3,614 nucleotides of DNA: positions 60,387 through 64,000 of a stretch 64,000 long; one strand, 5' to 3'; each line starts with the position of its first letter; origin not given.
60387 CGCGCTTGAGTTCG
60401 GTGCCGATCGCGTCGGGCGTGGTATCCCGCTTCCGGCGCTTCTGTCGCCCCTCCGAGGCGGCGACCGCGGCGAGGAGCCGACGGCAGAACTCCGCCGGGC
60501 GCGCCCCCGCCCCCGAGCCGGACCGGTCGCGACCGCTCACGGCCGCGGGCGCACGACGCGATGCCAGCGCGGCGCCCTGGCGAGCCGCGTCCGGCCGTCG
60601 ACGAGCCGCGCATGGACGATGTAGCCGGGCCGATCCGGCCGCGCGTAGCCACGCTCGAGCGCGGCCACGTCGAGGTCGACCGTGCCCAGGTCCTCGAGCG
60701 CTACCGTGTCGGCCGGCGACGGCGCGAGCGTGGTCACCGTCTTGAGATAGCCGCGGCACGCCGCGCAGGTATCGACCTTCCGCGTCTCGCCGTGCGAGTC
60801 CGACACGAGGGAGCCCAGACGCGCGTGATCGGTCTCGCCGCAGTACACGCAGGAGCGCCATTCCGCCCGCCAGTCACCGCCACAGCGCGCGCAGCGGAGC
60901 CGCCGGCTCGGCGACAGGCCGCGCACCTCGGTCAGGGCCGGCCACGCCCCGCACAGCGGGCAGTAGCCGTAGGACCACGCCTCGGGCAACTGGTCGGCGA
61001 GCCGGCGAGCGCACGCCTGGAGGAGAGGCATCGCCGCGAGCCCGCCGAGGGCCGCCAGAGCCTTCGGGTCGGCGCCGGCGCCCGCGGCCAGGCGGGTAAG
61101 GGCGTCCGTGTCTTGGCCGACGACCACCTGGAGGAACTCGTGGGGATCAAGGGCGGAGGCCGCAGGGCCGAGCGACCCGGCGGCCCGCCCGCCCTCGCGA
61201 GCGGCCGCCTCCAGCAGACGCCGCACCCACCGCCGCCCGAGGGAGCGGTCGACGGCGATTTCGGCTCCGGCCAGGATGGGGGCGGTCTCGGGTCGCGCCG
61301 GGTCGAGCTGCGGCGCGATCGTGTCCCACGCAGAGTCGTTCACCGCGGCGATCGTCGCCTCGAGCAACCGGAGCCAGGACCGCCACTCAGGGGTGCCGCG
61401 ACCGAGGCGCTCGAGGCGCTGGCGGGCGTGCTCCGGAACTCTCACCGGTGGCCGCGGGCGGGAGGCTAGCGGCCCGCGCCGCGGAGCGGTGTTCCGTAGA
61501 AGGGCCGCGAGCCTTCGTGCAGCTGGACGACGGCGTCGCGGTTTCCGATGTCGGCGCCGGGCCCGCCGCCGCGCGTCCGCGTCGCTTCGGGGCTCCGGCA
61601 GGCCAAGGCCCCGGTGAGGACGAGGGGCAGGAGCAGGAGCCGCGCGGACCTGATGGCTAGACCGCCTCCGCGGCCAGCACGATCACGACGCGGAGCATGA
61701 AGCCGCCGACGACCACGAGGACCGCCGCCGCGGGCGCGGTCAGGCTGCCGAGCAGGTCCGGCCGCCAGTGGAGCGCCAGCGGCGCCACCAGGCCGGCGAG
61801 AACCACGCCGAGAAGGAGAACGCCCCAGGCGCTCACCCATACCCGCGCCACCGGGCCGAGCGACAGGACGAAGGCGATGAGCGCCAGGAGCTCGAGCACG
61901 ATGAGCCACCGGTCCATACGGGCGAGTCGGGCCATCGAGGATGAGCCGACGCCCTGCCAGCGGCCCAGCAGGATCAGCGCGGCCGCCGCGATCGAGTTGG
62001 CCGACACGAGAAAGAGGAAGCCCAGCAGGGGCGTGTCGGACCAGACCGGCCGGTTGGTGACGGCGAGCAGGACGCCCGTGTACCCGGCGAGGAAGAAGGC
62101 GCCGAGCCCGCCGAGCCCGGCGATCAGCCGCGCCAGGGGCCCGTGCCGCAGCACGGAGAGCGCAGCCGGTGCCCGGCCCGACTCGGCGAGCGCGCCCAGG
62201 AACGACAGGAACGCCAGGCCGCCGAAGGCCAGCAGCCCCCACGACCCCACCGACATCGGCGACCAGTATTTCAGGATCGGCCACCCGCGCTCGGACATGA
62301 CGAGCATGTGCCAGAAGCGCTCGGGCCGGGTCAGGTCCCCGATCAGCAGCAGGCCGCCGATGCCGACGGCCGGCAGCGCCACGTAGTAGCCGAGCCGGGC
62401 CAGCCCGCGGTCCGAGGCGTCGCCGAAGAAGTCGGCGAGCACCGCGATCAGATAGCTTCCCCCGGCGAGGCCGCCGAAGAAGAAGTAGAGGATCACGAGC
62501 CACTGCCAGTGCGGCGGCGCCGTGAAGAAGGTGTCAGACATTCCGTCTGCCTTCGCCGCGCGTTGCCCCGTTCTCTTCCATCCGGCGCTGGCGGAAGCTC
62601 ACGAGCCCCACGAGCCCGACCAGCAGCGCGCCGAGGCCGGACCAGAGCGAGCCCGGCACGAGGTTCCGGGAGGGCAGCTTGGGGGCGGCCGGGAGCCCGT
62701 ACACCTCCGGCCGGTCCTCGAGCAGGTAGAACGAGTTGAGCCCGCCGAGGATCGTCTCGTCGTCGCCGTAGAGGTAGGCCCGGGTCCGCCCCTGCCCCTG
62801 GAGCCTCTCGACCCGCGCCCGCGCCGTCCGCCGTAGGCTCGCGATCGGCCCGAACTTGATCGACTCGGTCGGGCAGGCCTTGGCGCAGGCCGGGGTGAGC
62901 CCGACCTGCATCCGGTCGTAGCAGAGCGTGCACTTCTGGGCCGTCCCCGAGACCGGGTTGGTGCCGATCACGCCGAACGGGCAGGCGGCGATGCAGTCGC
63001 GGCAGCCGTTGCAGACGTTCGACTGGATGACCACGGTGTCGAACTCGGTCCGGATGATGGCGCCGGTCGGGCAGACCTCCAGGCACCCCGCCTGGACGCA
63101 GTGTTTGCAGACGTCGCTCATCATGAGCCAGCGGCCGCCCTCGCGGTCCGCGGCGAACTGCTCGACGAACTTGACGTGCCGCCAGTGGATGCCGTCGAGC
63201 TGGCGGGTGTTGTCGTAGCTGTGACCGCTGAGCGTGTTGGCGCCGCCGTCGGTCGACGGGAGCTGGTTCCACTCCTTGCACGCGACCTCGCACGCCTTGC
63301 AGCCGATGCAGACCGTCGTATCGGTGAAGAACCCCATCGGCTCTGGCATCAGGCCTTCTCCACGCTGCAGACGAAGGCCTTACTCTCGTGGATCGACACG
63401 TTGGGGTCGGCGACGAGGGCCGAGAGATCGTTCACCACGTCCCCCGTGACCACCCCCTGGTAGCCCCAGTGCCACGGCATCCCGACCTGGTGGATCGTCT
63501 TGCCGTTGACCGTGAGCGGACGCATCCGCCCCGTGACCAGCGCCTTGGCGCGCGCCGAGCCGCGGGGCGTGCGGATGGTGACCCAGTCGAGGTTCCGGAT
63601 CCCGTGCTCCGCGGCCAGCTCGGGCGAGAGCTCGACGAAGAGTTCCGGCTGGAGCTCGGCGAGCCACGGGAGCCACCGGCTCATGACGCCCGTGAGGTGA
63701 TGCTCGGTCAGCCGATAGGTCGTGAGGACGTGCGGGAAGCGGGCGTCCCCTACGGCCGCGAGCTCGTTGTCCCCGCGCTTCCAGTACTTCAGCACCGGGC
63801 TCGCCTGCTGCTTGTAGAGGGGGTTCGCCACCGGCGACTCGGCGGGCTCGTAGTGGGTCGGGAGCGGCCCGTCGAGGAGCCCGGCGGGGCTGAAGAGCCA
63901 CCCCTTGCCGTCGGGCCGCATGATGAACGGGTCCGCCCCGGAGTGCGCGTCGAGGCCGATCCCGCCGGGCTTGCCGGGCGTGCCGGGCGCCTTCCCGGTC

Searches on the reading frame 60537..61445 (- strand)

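Call 76: search_protein_families(library=pfam, proteins=[window:60537-61445:-], max_evalue=0.001)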
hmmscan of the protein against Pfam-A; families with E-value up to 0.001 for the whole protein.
window:60537-61445:- (302 aa): 2 families
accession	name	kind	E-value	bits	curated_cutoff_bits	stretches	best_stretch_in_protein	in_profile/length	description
PF24860.1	FdhE_C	-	5.9e-08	33.3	27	1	199-269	3-75/82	FdhE, C-terminal domain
PF12773.13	DZR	-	0.0007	20.1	27.3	1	160-203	13-45/45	Double zinc ribbon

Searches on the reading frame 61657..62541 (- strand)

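Call 27: search_protein_families(library=pfam, proteins=[window:61657-62541:-], max_evalue=0.00001)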
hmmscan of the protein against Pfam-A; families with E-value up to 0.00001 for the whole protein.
window:61657-62541:- (294 aa): 2 families
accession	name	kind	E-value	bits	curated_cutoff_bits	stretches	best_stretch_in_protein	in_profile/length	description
PF03916.19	NrfD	-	5.9e-28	98.8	25.8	1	11-291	10-308/313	Polysulphide reductase, NrfD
PF14589.11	NrfD_2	-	1e-12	48.9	27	1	10-291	12-272/281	Polysulfide reductase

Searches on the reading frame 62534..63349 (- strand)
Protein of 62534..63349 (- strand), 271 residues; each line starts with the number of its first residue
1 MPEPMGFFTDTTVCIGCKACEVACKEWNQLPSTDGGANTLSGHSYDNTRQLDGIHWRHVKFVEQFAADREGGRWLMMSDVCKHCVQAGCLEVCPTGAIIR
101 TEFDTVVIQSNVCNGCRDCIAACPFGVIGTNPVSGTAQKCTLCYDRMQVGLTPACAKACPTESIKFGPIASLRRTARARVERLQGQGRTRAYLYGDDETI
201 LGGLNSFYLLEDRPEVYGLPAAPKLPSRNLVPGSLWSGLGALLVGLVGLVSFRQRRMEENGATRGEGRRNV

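Call 27: search_protein_families(library=pfam, proteins=[window:62534-63349:-], max_evalue=0.00001)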
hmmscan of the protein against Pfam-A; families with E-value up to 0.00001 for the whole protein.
window:62534-63349:- (271 aa): 9 families
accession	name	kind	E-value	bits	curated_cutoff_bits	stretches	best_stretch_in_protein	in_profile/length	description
PF13247.11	Fer4_11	-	8.9e-25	87.2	26.2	1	73-167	2-98/100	4Fe-4S dicluster domain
PF12838.12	Fer4_7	-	1.3e-17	64.5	27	1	14-97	2-52/52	4Fe-4S dicluster domain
PF12837.12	Fer4_6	-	1.1e-11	44.5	25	1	106-128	2-24/24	4Fe-4S binding domain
PF13187.11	Fer4_9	-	1.2e-11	44.9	27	1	14-98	2-52/52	4Fe-4S dicluster domain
PF12797.12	Fer4_2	-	3.4e-08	33.4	24.5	0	7-25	3-21/22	4Fe-4S binding domain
PF00037.32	Fer4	-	4.4e-08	33.1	21.1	0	106-128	1-23/24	4Fe-4S binding domain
PF13484.11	Fer4_16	-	1.3e-07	32.7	30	0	113-140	2-29/66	4Fe-4S double cluster binding domain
PF13237.11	Fer4_10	-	6e-07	29.7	25.5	0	106-160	2-53/53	4Fe-4S dicluster domain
PF25160.1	LdpA_Fe-S-bd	-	7.1e-06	26.2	27.6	0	84-131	5-46/49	LdpA Fe-S cluster-binding domain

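Call 28: find_encoding_contigs(protein=window:62534-63349:-, flank=10000, max_places=4)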
Protein window:62534-63349:- (271 aa): 13 contigs read that carry it; 4 places shown.
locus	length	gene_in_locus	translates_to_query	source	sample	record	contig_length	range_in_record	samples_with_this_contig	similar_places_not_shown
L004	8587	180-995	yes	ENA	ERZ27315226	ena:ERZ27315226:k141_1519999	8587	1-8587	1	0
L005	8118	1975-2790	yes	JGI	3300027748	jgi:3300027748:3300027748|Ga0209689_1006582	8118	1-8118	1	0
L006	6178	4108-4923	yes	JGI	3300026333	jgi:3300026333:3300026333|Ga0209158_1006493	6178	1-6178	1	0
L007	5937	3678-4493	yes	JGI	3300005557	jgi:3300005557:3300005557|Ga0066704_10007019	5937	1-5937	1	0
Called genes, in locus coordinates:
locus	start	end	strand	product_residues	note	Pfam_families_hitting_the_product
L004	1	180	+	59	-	?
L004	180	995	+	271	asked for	PF00037:Fer4 (faint), PF12797:Fer4_2 (faint), PF13237:Fer4_10 (faint), PF12838:Fer4_7, PF13187:Fer4_9 (weak), PF13247:Fer4_11, PF25160:LdpA_Fe-S-bd (weak), PF12837:Fer4_6 (weak), +2 more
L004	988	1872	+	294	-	PF03916:NrfD, PF14589:NrfD_2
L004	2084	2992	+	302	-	PF24860:FdhE_C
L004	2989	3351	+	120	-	-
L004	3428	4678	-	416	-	PF00296:Bac_luciferase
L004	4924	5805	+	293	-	PF03446:NAD_binding_2, PF14833:NAD_binding_11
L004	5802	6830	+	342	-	PF00583:Acetyltransf_1, PF13673:Acetyltransf_10 (weak), PF13508:Acetyltransf_7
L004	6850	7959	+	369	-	PF00248:Aldo_ket_red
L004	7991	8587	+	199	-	?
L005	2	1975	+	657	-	?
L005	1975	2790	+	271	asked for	PF00037:Fer4 (faint), PF12797:Fer4_2 (faint), PF13237:Fer4_10 (faint), PF12838:Fer4_7, PF13187:Fer4_9 (weak), PF13247:Fer4_11, PF25160:LdpA_Fe-S-bd (weak), PF12837:Fer4_6 (weak), +2 more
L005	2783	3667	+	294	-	PF03916:NrfD, PF14589:NrfD_2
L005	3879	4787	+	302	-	PF24860:FdhE_C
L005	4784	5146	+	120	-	-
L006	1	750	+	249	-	?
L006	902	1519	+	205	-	PF04879:Molybdop_Fe4S4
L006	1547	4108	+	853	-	PF00384:Molybdopterin, PF01568:Molydop_binding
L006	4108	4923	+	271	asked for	PF00037:Fer4 (faint), PF12797:Fer4_2 (faint), PF13237:Fer4_10 (faint), PF12838:Fer4_7, PF13187:Fer4_9 (weak), PF13247:Fer4_11, PF25160:LdpA_Fe-S-bd (weak), PF12837:Fer4_6 (weak), +2 more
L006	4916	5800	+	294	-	PF03916:NrfD, PF14589:NrfD_2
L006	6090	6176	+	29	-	?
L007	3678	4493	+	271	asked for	PF00037:Fer4 (faint), PF12797:Fer4_2 (faint), PF13237:Fer4_10 (faint), PF12838:Fer4_7, PF13187:Fer4_9 (weak), PF13247:Fer4_11, PF25160:LdpA_Fe-S-bd (weak), PF12837:Fer4_6 (weak), +2 more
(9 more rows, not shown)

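Call 76: search_protein_families(library=pfam, proteins=[L006:1-750:+], max_evalue=0.001)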
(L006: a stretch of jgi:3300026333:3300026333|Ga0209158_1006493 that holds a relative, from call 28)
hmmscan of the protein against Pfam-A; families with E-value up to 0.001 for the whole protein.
L006:1-750:+ (249 aa): 1 family
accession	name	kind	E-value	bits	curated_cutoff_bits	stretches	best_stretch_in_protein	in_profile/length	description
PF02634.21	FdhD-NarQ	-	1.1e-66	225.4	27.2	1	15-239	1-233/237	FdhD/NarQ family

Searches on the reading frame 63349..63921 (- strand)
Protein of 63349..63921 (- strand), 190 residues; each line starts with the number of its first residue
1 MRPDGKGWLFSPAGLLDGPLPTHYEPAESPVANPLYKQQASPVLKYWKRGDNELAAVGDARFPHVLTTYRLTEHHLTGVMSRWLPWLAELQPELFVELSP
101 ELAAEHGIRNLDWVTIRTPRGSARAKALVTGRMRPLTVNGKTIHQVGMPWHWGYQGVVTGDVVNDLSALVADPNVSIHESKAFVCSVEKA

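Call 27: search_protein_families(library=pfam, proteins=[window:63349-63921:-], max_evalue=0.00001)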
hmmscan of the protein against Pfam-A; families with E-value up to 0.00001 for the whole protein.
window:63349-63921:- (190 aa): 1 family
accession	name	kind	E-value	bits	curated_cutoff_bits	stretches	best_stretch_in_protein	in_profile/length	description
PF01568.27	Molydop_binding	-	7.9e-17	61.7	26.8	1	65-174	2-100/110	Molydopterin dinucleotide binding domain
